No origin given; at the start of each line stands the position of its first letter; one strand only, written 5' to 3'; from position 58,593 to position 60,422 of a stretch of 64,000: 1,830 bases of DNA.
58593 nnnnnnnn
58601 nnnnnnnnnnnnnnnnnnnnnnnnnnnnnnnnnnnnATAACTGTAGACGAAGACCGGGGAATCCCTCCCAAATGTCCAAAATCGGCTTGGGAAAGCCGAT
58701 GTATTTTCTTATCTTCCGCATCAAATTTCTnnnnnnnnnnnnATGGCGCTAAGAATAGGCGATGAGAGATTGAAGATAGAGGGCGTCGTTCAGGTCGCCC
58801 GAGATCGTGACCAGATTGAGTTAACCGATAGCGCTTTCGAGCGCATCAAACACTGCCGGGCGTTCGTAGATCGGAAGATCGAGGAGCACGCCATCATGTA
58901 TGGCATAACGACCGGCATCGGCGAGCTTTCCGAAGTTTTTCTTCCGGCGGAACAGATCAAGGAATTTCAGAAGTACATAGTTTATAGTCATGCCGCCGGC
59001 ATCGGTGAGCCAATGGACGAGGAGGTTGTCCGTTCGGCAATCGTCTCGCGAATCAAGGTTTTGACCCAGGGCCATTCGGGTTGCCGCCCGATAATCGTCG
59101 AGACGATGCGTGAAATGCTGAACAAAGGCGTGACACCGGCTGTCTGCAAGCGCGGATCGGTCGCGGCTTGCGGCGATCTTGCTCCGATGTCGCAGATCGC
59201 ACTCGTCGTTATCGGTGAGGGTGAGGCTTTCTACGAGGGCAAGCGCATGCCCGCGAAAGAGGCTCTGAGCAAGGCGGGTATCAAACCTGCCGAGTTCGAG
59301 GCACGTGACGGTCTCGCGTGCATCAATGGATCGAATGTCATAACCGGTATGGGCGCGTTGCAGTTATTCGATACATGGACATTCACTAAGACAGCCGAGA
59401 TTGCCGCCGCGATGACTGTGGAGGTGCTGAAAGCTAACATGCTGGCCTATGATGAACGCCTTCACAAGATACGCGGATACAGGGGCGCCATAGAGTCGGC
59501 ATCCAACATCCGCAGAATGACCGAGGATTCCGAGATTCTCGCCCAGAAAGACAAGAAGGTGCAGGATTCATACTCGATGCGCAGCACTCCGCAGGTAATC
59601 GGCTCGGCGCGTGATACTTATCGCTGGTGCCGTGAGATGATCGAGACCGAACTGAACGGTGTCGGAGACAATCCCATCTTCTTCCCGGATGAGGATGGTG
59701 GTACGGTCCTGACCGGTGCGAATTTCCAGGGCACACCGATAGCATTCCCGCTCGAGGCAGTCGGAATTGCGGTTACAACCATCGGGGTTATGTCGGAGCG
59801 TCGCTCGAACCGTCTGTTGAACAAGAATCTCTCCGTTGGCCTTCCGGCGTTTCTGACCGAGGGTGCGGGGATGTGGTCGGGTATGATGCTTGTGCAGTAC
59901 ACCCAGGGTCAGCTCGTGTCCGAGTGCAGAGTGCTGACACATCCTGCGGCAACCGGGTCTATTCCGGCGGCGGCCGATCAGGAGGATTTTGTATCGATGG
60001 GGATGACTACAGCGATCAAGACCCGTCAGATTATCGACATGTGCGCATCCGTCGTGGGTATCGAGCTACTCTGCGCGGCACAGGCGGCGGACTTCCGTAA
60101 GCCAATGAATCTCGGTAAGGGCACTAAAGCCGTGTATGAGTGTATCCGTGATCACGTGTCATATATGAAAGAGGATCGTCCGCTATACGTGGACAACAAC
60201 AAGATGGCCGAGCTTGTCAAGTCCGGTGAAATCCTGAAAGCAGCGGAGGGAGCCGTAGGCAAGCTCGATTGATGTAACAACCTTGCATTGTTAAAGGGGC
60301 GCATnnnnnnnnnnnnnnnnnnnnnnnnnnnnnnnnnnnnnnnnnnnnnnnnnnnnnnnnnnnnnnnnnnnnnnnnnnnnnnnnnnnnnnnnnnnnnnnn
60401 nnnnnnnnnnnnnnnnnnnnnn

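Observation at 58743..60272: HAL/PAL-family ammonia-lyase whose MIO tripeptide is Ala-Cys-Gly rather than Ala-Ser-Gly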

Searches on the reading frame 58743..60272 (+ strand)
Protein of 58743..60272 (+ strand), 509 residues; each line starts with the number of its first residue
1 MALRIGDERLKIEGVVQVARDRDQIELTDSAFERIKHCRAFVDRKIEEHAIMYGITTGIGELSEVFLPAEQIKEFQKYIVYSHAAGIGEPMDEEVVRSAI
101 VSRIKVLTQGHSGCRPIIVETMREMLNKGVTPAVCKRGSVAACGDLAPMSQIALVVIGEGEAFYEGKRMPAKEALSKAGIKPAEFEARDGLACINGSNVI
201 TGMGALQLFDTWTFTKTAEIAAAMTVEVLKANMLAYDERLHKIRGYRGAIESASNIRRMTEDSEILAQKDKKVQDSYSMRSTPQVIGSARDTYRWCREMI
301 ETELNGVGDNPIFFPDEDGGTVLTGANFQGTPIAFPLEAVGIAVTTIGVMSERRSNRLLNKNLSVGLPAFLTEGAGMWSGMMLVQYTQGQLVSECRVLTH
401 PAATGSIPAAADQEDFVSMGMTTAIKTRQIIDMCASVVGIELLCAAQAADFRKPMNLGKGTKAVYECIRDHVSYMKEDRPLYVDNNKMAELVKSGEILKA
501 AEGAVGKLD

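Call 3: search_protein_families(library=pfam, proteins=[window:58743-60272:+])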
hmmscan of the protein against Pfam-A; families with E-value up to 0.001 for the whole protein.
window:58743-60272:+ (509 aa): 1 family
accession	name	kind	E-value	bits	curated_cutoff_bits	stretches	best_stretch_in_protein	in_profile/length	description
PF00221.24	Lyase_aromatic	-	3.1e-169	564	27.3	1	10-469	1-465/466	Aromatic amino acid lyase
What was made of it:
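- On Histidine ammonia-lyase (HutH, EC 4.3.1.3): PF00221 at 3e-169, profile positions 1-465 of 466 (call 3).
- Checked: Pfam Lyase_aromatic matches at E=3e-169 over the whole profile (call 3).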

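Call 4: search_protein_families(library=ncbifam, proteins=[window:58743-60272:+])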
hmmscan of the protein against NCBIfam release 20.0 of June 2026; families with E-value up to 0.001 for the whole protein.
window:58743-60272:+ (509 aa): 8 families
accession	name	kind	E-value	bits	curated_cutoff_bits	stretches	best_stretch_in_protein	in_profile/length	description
NF006871.0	PRK09367.1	subfamily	5e-170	566.5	524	1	3-502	4-502/505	histidine ammonia-lyase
TIGR01225.1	hutH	equivalog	1.5e-163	544.9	539.15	1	5-502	3-499/506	histidine ammonia-lyase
TIGR03832.1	Tyr_2_3_mutase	equivalog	7.4e-118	394.2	501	1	7-491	3-506/507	tyrosine 2,3-aminomutase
TIGR04475.1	Phe_D_beta_mut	equivalog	4.9e-106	355.4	800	1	7-482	7-499/510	phenylalanine aminomutase (D-beta-phenylalanine forming)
NF053541.1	FlxA_rubin_TAL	equivalog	6.6e-102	341.5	700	1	11-493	2-497/498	flexirubin biosynthesis tyrosine ammonia-lyase FlxA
TIGR01226.1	phe_am_lyase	equivalog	2.3e-74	250.9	519.15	1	3-454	33-503/680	phenylalanine ammonia-lyase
NF041222.1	BagA_FevW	exception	3.4e-66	223.9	1000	1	10-502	8-524/529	bagremycin/ferroverdin biosynthesis tyrosine ammonia-lyase BagA/FevW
TIGR04473.1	taxol_Phe_23mut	exception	3e-53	181.1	1250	1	29-454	56-499/687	phenylalanine aminomutase (L-beta-phenylalanine forming)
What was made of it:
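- On Histidine ammonia-lyase (HutH, EC 4.3.1.3): 544.9 bits against 539.15, and 566.5 against 524 (call 4).
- On MIO-dependent aminomutases (TAM, PAM): 394 bits against 501, 355 against 800, and 181 against 1250 (call 4).
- On PAL / TAL: TIGR01226 251 bits against 519; FlxA 341 against 700; BagA 224 against 1000 (call 4).
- Pfam and the NCBIfam HAL models are passed, while the aminomutase, TAL and PAL models fail (calls 3, 4). Scores against the specific models fall short: TIGR03832 394 bits against a cut-off of 501; TIGR04475 355 against 800; FlxA TAL 341 against 700; PAL 251 against 519 (call 4).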

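Call 5: search_solved_structures(query=window:58743-60269:+, show_alignments=3)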
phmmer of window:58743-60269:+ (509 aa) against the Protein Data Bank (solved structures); distinct sequences matched with E-value up to 0.001: 39.
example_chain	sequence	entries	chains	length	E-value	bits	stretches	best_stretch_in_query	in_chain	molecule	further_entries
7tqr_A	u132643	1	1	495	4.4e-92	312.5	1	4-499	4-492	Probable histidine ammonia-lyase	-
2rjr_A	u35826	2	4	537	6.6e-91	308.6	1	5-501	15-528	Tyrosine aminomutase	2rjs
2ohy_A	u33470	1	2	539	6.7e-91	308.6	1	5-501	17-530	Tyrosine aminomutase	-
2qve_A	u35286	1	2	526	6.7e-91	308.6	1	5-501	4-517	Tyrosine Aminomutase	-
3kdz_A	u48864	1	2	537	2.3e-90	306.8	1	5-501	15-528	Histidine ammonia-lyase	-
3kdy_A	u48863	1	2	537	3.9e-90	306.1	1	5-501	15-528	Histidine ammonia-lyase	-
1gkm_B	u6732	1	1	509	9.6e-89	301.5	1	25-497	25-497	Histidine ammonia-lyase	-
1gkj_A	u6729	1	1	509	3.4e-88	299.7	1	25-497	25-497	HISTIDINE AMMONIA-LYASE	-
1gk3_A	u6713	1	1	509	1.3e-87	297.8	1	25-497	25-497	HISTIDINE AMMONIA-LYASE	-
1eb4_A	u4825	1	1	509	1.3e-87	297.7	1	25-497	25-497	HISTIDINE AMMONIA-LYASE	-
1gk2_A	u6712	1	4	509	1.8e-87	297.3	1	25-497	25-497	HISTIDINE AMMONIA-LYASE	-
1b8f_A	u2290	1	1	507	1.8e-85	290.7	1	25-497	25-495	Histidine ammonia-lyase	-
6v6h_A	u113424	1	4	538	7.8e-84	285.3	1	24-502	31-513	Histidine ammonia-lyase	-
3unv_A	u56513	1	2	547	5.4e-74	252.9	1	10-499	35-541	AdmH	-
2o6y_A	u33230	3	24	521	1.3e-62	215.3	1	15-482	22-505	Putative histidine ammonia-lyase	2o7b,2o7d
6s7j_A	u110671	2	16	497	3.2e-55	191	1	7-498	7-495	Uncharacterized protein | ergothionase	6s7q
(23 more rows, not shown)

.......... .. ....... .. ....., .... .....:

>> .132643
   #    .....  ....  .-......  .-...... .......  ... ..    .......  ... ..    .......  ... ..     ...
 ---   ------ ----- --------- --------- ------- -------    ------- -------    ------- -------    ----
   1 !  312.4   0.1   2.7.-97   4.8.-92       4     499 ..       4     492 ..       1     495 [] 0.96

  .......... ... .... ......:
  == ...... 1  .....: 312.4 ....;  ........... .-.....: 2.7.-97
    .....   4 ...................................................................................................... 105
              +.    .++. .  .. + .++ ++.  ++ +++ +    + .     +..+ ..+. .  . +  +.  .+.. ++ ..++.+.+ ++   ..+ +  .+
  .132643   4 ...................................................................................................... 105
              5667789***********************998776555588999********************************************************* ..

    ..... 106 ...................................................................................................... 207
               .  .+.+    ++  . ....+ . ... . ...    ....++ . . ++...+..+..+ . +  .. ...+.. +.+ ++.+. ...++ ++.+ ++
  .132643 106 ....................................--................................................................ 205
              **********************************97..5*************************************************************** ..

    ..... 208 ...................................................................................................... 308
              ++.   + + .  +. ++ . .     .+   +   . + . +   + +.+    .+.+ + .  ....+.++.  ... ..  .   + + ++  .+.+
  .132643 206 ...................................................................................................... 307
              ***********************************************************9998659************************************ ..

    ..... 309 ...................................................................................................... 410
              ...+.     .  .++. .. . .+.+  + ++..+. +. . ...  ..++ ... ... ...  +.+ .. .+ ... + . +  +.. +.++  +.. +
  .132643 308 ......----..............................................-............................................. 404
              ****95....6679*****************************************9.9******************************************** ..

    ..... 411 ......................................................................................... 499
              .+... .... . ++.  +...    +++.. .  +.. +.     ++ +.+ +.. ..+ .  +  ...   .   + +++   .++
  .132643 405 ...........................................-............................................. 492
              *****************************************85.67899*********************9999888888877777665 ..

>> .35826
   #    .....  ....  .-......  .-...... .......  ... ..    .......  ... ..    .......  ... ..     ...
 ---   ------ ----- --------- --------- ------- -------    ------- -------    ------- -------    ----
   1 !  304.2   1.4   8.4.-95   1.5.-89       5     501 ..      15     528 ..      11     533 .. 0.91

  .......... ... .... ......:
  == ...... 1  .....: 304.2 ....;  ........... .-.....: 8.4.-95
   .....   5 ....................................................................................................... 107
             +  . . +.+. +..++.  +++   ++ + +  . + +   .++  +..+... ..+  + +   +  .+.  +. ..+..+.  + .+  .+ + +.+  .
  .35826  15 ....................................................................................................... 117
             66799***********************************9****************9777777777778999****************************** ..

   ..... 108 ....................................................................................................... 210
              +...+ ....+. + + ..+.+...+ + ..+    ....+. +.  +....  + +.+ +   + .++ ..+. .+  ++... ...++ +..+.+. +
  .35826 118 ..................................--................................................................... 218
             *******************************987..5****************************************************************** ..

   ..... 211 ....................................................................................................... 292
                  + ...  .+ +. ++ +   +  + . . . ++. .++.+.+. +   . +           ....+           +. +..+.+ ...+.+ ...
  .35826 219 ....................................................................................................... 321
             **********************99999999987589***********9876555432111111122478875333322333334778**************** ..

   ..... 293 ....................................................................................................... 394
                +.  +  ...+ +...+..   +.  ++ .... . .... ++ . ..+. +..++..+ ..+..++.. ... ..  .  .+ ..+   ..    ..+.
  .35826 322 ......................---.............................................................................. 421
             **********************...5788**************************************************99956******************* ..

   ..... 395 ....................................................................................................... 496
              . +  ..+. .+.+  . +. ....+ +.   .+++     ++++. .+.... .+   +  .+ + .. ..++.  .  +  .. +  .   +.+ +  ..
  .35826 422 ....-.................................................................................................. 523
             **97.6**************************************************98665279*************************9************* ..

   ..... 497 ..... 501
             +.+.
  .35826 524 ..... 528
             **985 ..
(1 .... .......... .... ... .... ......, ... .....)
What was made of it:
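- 59166..59174 (+): Codons GCT TGC GGC = Ala142-Cys143-Gly144, the MIO-precursor triad. Aligned over the MIO residue 'X' of 7tqr, 2rjr and 2ohy (call 5).
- Checked: In phmmer alignments to PDB chains 7tqr (T. acidophilum HAL) and 2rjr/2ohy (S. globisporus TAM), the query's 'aacgd' lies over 'g--Xd', where X is the crystallographic MIO residue, so the triad is correctly located (call 5).
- The triad aligns over the crystallographic MIO residue (call 5).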

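Call 6: find_homologous_proteins(query=window:58743-60269:+, max_evalue=1e-30)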
Query window:58743-60269:+ (509 aa): 8000 proteins with E <= 1e-30 among 8000 candidates; the best 120 are listed.
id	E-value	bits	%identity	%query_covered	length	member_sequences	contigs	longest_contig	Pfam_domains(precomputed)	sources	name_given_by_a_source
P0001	0.0e+0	1134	100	100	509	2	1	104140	PF00221.25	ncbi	-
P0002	1.9e-279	945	83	100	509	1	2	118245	PF00221.25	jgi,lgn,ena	-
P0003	2.2e-272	922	79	100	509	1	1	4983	PF00221.25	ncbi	-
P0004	8.0e-266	900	78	100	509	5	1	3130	PF00221.25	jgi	jgi:histidine ammonia-lyase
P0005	2.4e-265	899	79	100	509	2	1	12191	PF00221.25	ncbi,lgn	-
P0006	1.4e-264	896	78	100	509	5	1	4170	PF00221.25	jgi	-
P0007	3.7e-263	892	79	100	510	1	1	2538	PF00221.25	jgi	jgi:histidine ammonia-lyase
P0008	2.2e-226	770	68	100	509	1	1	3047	PF00221.25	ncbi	-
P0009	5.5e-225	766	66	100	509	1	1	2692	PF00221.25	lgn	-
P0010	7.1e-224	762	66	100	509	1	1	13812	PF00221.25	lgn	-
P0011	1.0e-223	761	67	100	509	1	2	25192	PF00221.25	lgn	-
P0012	2.1e-223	760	67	100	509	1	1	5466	PF00221.25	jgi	jgi:histidine ammonia-lyase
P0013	2.8e-223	760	66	100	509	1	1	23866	PF00221.25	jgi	jgi:histidine ammonia-lyase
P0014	1.4e-222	758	66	100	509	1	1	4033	PF00221.25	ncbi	-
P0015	7.5e-222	755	66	100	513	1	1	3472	PF00221.25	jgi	jgi:histidine ammonia-lyase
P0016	9.0e-222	755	65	100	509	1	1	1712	PF00221.25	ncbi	-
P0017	9.6e-222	755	66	100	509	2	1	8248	PF00221.25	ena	-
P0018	1.0e-219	748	66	100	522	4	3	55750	PF00221.25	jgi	jgi:histidine ammonia-lyase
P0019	5.3e-219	746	65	100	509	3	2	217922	PF00221.25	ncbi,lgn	-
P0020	7.8e-219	745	66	100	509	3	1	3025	PF00221.25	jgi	jgi:histidine ammonia-lyase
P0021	3.0e-218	743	65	100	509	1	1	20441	PF00221.25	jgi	jgi:histidine ammonia-lyase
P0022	2.1e-217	741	67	97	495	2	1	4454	PF00221.25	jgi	jgi:histidine ammonia-lyase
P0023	1.5e-216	738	66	98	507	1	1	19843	PF00221.25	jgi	-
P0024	2.4e-216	737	65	100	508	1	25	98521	PF00221.25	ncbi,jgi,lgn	-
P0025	4.0e-216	736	66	100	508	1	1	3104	PF00221.25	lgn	-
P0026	6.5e-216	736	66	100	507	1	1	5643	PF00221.25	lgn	-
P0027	6.6e-216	736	65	100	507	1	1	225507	PF00221.25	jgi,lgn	jgi:histidine ammonia-lyase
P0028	6.9e-216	736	65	100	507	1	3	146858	PF00221.25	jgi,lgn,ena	-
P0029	9.0e-216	735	65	100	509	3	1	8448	PF00221.25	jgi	-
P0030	1.6e-215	734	65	100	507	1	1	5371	PF00221.25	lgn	-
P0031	1.9e-215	734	65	100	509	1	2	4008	PF00221.25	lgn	-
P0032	2.1e-215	734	65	100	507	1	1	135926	PF00221.25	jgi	-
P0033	2.6e-215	734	65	100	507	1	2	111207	PF00221.25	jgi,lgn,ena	-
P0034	2.9e-215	734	63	100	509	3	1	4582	PF00221.25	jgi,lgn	-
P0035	3.0e-215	734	65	100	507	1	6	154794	PF00221.25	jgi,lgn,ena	jgi:histidine ammonia-lyase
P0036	3.2e-215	733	65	100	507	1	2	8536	PF00221.25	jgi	jgi:histidine ammonia-lyase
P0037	4.9e-215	733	65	100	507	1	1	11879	PF00221.25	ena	-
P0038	5.1e-215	733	65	100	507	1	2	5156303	PF00221.25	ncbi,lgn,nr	ncbi:MAG: histidine ammonia-lyase [Thermoplasmata archaeon]|nr:MAG: histidine ammonia-lyase [Thermop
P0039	5.1e-215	733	65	100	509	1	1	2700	PF00221.25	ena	-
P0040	6.3e-215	732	65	100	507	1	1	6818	PF00221.25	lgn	-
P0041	7.1e-215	732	65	100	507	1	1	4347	PF00221.25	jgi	jgi:histidine ammonia-lyase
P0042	7.3e-215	732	66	98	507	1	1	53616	PF00221.25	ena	-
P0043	8.1e-215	732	65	100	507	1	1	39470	PF00221.25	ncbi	ncbi:MAG: histidine ammonia-lyase [Candidatus Aminicenantia bacterium]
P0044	1.6e-214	731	65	100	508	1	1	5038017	PF00221.25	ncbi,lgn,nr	ncbi:MAG: histidine ammonia-lyase [Gemmatimonadota bacterium]|nr:MAG: histidine ammonia-lyase [Gemma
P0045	2.2e-214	731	65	100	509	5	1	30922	PF00221.25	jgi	jgi:histidine ammonia-lyase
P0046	4.3e-214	730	65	100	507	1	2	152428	PF00221.25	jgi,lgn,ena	-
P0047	5.5e-214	729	64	100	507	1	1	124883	PF00221.25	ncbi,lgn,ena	-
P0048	7.8e-214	729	66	100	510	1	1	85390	PF00221.25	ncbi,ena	-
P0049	9.9e-214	729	65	100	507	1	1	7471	PF00221.25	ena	-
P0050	1.4e-213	728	64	100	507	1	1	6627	PF00221.25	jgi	jgi:histidine ammonia-lyase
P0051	1.9e-213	728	64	100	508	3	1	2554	PF00221.25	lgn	-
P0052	1.9e-213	728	66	100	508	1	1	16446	PF00221.25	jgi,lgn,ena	-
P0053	3.6e-213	727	65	100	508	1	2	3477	PF00221.25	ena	-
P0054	4.0e-213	727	64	100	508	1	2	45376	PF00221.25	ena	-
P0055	7.5e-213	726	64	100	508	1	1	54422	PF00221.25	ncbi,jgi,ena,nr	ncbi:MAG: histidine ammonia-lyase [Candidatus Cloacimonas sp. 4484_209]|nr:MAG: histidine ammonia-ly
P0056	7.9e-213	726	64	100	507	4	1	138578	PF00221.25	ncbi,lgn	-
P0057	8.2e-213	726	64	100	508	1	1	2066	PF00221.25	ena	-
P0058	1.0e-212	725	64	100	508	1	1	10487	PF00221.25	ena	-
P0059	1.1e-212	725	64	100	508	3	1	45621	PF00221.25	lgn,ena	-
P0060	1.3e-212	725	63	100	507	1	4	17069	PF00221.25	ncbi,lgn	-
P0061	1.8e-212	724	64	100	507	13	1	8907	PF00221.25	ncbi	-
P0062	2.3e-212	724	64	100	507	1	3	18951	PF00221.25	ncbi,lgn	-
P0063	2.4e-212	724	65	100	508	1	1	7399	PF00221.25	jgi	-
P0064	2.7e-212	724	65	100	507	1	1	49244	PF00221.25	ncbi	-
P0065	2.9e-212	724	64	100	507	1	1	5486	PF00221.25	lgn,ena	-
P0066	3.3e-212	724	63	100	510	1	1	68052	PF00221.25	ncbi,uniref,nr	ncbi:MAG: histidine ammonia-lyase [Candidatus Schekmanbacteria bacterium RBG_13_48_7]|uniref:Histidi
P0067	3.7e-212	723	66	98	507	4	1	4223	PF00221.25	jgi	jgi:histidine ammonia-lyase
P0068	5.4e-212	723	64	100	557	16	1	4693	PF00221.25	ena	-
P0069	6.4e-212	723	64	100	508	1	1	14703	PF00221.25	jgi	jgi:histidine ammonia-lyase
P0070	8.8e-212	722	64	100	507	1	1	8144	PF00221.25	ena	-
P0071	9.2e-212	722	63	100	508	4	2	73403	PF00221.25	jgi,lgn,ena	-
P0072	9.4e-212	722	64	100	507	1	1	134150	PF00221.25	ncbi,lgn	-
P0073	9.5e-212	722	64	100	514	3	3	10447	PF00221.25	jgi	-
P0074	9.8e-212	722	64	100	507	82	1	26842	PF00221.25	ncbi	-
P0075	1.0e-211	722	64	100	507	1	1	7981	PF00221.25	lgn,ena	-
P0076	1.2e-211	722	65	100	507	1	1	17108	PF00221.25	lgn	-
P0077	1.3e-211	722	64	100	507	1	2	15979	PF00221.25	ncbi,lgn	ncbi:MAG: histidine ammonia-lyase [candidate division WOR-3 bacterium]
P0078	1.3e-211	722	63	100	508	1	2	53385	PF00221.25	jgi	jgi:histidine ammonia-lyase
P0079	1.7e-211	721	63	100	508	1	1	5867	PF00221.25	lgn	-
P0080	1.7e-211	721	64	100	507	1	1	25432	PF00221.25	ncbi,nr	ncbi:MAG: histidine ammonia-lyase [Candidatus Aminicenantes bacterium]|nr:histidine ammonia-lyase [C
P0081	1.8e-211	721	64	100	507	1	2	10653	PF00221.25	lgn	-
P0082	2.0e-211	721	64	100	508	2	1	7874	PF00221.25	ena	-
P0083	2.2e-211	721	64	98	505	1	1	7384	PF00221.25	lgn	-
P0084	2.8e-211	720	65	100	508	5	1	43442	PF00221.25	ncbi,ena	-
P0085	2.9e-211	720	64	100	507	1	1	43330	PF00221.25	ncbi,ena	-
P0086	3.5e-211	720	64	100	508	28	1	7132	PF00221.25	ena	-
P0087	4.2e-211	720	63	100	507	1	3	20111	PF00221.25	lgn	-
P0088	4.3e-211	720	63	100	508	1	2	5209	PF00221.25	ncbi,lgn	ncbi:MAG: histidine ammonia-lyase [bacterium]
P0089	4.4e-211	720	64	100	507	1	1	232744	PF00221.25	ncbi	-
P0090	4.5e-211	720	63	100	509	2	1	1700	PF00221.25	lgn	-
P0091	4.5e-211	720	64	100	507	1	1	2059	PF00221.25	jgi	jgi:histidine ammonia-lyase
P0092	4.7e-211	720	64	100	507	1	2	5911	PF00221.25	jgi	-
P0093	5.1e-211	720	65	100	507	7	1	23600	PF00221.25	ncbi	ncbi:MAG: histidine ammonia-lyase [candidate division WOR-3 bacterium]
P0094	5.8e-211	719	64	100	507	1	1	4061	PF00221.25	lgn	-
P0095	6.2e-211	719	65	100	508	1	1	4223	PF00221.25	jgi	-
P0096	6.4e-211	719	63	100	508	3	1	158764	PF00221.25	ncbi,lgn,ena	-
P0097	6.8e-211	719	64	100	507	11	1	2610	PF00221.25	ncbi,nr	ncbi:histidine ammonia-lyase [Candidatus Aminicenantes bacterium AC-335-L06]|nr:histidine ammonia-ly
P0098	6.9e-211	719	62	100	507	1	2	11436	PF00221.25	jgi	-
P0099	9.1e-211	719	63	100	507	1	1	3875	PF00221.25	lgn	-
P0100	1.0e-210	719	64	100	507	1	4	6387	PF00221.25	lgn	-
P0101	1.3e-210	718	63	100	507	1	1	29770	PF00221.25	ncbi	-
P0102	1.4e-210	718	64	100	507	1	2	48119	PF00221.25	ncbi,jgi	-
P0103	1.6e-210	718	64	100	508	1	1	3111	PF00221.25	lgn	-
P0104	1.6e-210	718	64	98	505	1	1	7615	PF00221.25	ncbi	-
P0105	1.7e-210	718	64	100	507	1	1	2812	PF00221.25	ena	-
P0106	1.7e-210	718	63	100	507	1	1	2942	PF00221.25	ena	-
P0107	1.7e-210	718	63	100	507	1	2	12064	PF00221.25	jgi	jgi:histidine ammonia-lyase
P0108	1.8e-210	718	63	100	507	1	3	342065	PF00221.25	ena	-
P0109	1.8e-210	718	63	100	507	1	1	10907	PF00221.25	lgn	-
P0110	1.9e-210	718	64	100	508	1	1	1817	PF00221.25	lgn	-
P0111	1.9e-210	718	63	100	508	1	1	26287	PF00221.25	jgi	jgi:histidine ammonia-lyase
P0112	2.0e-210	718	63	100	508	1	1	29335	PF00221.25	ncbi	-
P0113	2.2e-210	717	65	100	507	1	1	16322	PF00221.25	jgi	jgi:histidine ammonia-lyase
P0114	2.4e-210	717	63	100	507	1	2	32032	PF00221.25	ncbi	-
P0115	2.5e-210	717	64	100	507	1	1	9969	PF00221.25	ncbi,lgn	ncbi:MAG: histidine ammonia-lyase [candidate division WOR-3 bacterium]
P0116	2.7e-210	717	63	100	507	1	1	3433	PF00221.25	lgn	-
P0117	3.7e-210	717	63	100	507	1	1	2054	PF00221.25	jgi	jgi:histidine ammonia-lyase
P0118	3.8e-210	717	63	100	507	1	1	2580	PF00221.25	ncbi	-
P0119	4.8e-210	716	63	100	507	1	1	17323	PF00221.25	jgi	jgi:histidine ammonia-lyase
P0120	4.9e-210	716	63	100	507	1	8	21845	PF00221.25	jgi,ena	jgi:histidine ammonia-lyase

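Call 11: find_encoding_contigs(protein=window:58743-60272:+, flank=10000, max_places=4)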
Protein window:58743-60272:+ (509 aa): no gene with exactly this product is on record in the collection.

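Call 12: find_encoding_contigs(protein=P0001, flank=10000, max_places=4)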
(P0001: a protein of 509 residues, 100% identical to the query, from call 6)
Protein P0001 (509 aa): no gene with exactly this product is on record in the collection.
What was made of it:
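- Tried and rejected: Exact-sequence look-up of the window protein and of P0001 for its source contig (calls 11, 12): nothing on record.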
